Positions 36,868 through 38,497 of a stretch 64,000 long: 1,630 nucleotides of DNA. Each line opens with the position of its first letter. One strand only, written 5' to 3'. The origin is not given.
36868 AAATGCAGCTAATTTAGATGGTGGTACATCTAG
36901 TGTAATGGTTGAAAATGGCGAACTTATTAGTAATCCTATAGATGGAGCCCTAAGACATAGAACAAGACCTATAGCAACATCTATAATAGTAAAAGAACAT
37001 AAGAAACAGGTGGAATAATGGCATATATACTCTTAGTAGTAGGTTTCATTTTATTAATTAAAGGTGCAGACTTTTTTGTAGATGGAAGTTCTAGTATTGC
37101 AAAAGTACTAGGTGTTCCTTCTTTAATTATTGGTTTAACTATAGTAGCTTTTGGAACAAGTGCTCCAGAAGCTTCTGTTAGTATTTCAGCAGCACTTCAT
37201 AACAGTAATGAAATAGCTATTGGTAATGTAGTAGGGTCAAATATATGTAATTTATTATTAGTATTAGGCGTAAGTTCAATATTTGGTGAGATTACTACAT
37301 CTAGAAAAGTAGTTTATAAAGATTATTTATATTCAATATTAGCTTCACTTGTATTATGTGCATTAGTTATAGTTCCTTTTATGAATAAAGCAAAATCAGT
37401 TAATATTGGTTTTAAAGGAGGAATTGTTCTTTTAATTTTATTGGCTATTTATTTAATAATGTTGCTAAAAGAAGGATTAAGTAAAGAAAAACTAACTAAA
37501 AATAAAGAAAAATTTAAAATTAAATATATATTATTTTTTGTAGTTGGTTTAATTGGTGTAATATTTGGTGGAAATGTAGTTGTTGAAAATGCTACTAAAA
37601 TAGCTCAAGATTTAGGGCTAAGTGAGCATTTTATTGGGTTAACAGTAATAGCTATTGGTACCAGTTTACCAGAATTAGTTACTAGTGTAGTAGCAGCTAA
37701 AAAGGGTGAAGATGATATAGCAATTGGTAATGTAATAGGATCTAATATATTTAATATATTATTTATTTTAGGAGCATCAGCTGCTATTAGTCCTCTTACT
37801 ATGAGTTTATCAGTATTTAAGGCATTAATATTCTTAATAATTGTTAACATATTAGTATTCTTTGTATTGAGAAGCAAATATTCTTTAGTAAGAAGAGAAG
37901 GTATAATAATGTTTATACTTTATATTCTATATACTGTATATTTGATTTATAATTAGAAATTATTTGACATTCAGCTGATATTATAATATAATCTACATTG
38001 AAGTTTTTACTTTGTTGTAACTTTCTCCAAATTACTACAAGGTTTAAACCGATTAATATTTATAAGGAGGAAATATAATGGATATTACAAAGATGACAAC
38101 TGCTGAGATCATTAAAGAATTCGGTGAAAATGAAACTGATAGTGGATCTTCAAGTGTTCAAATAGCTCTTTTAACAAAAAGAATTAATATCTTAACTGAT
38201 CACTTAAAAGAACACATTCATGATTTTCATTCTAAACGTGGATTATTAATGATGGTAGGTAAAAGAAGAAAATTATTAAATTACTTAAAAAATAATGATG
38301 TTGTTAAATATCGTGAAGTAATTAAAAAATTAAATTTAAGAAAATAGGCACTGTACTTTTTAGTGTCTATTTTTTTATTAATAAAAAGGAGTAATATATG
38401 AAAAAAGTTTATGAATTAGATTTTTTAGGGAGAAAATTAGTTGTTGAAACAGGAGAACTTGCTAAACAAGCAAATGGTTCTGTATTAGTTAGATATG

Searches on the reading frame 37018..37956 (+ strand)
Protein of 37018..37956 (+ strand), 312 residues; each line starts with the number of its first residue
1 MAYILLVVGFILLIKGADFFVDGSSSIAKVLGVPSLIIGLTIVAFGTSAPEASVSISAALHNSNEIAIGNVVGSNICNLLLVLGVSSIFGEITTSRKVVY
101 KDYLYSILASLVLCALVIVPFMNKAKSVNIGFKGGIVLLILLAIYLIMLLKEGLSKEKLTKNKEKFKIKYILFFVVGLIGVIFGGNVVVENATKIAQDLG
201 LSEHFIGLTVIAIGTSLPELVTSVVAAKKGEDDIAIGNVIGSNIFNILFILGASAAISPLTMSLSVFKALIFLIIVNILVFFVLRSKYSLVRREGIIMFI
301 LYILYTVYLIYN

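Call 19: search_protein_families(library=pfam, proteins=[window:37018-37956:+], max_evalue=0.01)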
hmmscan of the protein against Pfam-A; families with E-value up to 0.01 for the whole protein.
window:37018-37956:+ (312 aa): 1 family
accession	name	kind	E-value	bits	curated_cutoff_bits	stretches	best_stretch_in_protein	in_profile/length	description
PF01699.29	Na_Ca_ex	-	1e-68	230.5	24.9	2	170-310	2-150/151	Sodium/calcium exchanger protein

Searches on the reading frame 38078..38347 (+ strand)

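Call 19: search_protein_families(library=pfam, proteins=[window:38078-38347:+], max_evalue=0.01)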
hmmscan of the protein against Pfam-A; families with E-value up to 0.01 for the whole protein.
window:38078-38347:+ (89 aa): 1 family
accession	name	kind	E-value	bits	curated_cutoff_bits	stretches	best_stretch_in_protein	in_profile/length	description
PF00312.27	Ribosomal_S15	-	1.6e-35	121.6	31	1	9-88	2-81/81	Ribosomal protein S15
